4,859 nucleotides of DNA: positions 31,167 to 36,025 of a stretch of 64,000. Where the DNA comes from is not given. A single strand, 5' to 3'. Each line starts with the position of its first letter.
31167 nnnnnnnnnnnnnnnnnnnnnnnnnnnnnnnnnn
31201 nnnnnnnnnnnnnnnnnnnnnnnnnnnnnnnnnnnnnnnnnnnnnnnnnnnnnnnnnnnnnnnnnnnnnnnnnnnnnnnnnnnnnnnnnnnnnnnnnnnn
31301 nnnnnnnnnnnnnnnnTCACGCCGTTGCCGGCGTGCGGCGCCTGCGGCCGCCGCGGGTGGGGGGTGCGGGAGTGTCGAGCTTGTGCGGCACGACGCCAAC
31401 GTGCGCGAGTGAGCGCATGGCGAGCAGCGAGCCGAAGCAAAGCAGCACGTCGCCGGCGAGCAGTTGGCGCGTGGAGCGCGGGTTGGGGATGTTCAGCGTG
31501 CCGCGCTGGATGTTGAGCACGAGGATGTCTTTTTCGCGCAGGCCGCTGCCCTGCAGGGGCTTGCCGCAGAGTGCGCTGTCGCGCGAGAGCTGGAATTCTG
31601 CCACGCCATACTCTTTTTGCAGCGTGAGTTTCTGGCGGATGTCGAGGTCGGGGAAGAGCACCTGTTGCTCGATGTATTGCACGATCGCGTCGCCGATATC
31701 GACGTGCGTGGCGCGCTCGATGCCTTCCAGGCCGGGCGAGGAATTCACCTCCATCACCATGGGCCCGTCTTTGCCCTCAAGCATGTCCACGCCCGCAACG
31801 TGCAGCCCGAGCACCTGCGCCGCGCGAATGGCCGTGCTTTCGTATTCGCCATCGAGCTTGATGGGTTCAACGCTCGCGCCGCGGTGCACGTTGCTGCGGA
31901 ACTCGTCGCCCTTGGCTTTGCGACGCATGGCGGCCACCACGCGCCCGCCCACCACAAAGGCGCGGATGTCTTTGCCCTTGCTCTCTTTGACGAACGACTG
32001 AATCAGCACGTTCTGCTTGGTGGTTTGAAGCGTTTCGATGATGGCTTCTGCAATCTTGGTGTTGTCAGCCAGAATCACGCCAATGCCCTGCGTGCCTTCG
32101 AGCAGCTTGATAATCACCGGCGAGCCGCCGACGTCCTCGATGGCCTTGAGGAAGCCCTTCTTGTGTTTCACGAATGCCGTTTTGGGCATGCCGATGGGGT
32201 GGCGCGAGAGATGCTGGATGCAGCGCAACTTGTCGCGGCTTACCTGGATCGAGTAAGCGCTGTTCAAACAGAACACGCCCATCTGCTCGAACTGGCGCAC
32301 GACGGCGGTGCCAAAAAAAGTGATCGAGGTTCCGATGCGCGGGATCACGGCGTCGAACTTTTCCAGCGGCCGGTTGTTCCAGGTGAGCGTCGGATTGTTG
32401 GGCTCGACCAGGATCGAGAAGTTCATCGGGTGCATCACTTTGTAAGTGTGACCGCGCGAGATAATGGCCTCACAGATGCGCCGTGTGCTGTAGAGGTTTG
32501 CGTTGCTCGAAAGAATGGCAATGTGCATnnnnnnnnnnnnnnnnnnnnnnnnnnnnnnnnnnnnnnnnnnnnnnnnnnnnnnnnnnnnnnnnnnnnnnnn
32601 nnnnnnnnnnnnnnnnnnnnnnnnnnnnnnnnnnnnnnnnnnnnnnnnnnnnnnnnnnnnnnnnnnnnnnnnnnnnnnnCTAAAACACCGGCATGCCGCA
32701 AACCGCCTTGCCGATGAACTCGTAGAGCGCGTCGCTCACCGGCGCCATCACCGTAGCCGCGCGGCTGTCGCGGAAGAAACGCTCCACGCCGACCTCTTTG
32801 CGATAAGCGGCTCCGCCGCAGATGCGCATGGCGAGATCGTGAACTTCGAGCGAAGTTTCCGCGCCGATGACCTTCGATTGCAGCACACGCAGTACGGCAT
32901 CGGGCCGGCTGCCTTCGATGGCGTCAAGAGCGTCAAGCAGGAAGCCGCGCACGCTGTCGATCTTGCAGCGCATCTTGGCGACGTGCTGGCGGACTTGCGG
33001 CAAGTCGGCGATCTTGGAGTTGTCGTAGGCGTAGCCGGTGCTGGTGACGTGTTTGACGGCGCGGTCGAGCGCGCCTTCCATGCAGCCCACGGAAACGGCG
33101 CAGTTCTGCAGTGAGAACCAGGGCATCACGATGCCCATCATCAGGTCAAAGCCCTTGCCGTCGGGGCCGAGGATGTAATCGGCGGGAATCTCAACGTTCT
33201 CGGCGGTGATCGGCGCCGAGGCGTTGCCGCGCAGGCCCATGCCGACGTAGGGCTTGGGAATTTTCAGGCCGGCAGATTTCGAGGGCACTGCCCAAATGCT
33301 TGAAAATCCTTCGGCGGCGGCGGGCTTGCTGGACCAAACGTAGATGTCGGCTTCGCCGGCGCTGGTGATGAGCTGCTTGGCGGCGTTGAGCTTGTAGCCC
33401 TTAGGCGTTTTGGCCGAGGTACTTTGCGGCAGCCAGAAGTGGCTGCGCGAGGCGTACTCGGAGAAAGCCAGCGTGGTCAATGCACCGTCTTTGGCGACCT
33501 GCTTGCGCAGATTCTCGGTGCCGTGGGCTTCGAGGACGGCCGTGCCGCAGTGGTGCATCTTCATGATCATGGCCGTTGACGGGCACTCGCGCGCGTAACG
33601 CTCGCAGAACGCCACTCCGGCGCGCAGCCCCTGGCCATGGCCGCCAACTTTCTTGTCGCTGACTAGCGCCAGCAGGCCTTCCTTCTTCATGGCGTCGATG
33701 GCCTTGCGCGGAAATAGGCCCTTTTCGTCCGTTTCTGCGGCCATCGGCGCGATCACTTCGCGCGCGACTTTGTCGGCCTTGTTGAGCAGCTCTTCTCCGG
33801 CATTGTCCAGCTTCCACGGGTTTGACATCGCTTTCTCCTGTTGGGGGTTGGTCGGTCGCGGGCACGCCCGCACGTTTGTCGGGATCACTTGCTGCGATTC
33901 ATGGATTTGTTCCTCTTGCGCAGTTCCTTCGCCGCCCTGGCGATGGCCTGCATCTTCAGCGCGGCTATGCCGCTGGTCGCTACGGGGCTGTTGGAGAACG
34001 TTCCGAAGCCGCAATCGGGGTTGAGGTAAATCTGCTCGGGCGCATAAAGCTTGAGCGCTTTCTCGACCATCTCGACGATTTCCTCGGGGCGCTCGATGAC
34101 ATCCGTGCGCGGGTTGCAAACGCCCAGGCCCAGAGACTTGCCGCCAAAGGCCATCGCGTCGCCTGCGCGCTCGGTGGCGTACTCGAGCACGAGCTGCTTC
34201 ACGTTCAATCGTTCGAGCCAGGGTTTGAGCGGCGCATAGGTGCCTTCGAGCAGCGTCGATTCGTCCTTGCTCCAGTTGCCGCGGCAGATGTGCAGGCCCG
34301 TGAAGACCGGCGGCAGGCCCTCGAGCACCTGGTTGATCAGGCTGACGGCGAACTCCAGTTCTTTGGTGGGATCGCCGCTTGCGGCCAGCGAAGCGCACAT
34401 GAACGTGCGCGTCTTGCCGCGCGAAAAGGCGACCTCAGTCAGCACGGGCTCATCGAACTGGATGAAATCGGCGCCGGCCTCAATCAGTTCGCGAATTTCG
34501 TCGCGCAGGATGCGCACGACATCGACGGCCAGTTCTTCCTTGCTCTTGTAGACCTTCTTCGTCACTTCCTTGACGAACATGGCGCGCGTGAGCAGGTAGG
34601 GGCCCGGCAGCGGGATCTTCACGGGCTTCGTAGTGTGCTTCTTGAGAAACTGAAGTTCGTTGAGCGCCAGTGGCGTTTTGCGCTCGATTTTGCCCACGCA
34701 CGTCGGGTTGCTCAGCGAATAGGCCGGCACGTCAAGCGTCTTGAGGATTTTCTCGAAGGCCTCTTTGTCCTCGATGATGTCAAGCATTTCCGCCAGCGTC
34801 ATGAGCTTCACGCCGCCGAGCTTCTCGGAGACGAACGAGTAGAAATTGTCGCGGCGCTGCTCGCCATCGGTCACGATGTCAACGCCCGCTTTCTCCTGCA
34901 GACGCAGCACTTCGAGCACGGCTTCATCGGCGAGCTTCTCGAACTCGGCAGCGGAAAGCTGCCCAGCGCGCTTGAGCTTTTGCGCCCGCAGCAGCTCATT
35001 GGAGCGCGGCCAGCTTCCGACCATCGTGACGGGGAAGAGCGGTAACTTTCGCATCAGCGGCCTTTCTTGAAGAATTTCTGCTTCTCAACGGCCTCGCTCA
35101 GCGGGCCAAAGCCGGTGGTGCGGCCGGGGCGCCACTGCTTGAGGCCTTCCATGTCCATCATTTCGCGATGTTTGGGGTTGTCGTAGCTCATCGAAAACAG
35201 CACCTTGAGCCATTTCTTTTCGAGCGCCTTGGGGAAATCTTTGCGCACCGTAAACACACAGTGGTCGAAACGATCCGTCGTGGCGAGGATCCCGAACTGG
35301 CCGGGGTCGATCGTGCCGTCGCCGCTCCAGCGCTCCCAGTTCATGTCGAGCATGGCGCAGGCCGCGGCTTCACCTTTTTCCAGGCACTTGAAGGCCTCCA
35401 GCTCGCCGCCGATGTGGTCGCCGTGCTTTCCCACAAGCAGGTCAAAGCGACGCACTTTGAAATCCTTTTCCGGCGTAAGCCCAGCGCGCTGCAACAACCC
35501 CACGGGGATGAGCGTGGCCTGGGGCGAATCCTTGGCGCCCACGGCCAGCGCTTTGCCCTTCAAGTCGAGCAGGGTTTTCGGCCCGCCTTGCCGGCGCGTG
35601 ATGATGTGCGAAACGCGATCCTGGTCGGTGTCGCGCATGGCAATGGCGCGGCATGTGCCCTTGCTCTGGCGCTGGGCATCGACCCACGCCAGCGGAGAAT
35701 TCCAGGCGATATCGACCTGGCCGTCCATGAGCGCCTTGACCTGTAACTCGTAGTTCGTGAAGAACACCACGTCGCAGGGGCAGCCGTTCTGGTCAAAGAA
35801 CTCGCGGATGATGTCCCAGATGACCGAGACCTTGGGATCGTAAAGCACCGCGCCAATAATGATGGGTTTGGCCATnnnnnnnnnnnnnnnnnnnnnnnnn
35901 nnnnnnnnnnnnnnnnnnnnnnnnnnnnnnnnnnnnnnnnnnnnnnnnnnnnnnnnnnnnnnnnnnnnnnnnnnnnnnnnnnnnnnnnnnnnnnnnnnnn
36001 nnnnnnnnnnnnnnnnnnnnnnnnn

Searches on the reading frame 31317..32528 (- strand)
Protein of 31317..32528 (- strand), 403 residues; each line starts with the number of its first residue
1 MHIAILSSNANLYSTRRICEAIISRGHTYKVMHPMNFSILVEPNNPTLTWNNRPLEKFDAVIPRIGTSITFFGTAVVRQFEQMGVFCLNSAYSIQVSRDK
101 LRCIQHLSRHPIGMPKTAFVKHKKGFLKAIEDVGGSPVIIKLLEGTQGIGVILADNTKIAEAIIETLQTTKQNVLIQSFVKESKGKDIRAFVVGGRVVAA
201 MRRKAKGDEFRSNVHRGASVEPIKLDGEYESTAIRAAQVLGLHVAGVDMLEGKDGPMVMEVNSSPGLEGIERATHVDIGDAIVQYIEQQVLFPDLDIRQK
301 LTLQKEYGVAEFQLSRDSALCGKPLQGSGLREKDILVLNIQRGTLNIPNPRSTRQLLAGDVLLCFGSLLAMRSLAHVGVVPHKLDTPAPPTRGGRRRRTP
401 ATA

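Call 13: search_protein_families(library=pfam, proteins=[window:31317-32528:-], max_evalue=0.001)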
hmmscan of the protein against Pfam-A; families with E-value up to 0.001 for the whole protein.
window:31317-32528:- (403 aa): 7 families
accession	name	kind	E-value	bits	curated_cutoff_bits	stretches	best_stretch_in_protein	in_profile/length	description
PF08443.16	RimK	-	6e-59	199.3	21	1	98-286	2-188/188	RimK-like ATP-grasp domain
PF18030.7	Rimk_N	-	3.3e-35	120.7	26.4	1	1-94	1-94/94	RimK PreATP-grasp domain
PF02955.21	GSH-S_ATP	-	4.9e-17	62.4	23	1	114-272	12-172/175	Prokaryotic glutathione synthetase, ATP-grasp domain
PF02655.19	ATP-grasp_3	-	4.6e-08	33.7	23.2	1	99-263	3-155/160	ATP-grasp domain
PF02080.26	TrkA_C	-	5.3e-08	33.1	27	1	309-366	1-58/71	TrkA-C domain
PF14397.11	ATPgrasp_ST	-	1.1e-06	28.6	31.4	0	232-272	221-263/278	Sugar-transfer associated ATP-grasp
PF07478.18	Dala_Dala_lig_C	-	7e-05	22.9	24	1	116-267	17-178/204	D-ala D-ala ligase C-terminus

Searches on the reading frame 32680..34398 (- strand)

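Call 13: search_protein_families(library=pfam, proteins=[window:32680-34398:-], max_evalue=0.001)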
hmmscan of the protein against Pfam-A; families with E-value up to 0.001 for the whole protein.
window:32680-34398:- (572 aa): 4 families
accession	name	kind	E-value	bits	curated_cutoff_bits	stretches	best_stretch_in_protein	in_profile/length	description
PF00441.29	Acyl-CoA_dh_1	-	1.3e-18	68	22.4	1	414-565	1-148/150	Acyl-CoA dehydrogenase, C-terminal domain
PF02771.21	Acyl-CoA_dh_N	-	3.6e-16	60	22.9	1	202-301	5-105/113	Acyl-CoA dehydrogenase, N-terminal domain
PF08028.16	Acyl-CoA_dh_2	-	9.5e-14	52.3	22.7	1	433-550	4-128/134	Acyl-CoA dehydrogenase, C-terminal domain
PF02770.24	Acyl-CoA_dh_M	-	1.6e-09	38.2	33.3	1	310-402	2-97/97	Acyl-CoA dehydrogenase, middle domain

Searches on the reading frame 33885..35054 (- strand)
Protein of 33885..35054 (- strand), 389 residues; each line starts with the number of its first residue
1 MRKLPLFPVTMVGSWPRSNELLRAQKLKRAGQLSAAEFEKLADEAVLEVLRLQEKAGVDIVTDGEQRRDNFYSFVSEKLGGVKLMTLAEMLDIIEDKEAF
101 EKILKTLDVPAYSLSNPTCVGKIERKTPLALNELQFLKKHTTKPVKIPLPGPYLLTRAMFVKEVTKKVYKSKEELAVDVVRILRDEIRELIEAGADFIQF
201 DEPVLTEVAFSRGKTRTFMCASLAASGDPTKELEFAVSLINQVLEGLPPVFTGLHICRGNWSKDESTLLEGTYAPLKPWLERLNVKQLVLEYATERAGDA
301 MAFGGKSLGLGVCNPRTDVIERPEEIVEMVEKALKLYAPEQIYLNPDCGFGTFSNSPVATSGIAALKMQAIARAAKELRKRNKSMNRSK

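Call 13: search_protein_families(library=pfam, proteins=[window:33885-35054:-], max_evalue=0.001)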
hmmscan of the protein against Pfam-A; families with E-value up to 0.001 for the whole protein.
window:33885-35054:- (389 aa): 1 family
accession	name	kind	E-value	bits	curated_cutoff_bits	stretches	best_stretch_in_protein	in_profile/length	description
PF01717.24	Meth_synt_2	-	3.4e-32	112.4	21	2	7-212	1-185/324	Cobalamin-independent synthase, Catalytic domain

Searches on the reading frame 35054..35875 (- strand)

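Call 13: search_protein_families(library=pfam, proteins=[window:35054-35875:-], max_evalue=0.001)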
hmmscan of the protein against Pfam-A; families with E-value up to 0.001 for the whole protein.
window:35054-35875:- (273 aa): 1 family
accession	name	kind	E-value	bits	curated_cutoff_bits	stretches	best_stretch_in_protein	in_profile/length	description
PF12974.12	Phosphonate-bd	-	2.1e-33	116.2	27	1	29-250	26-236/242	ABC transporter, phosphonate, periplasmic substrate-binding protein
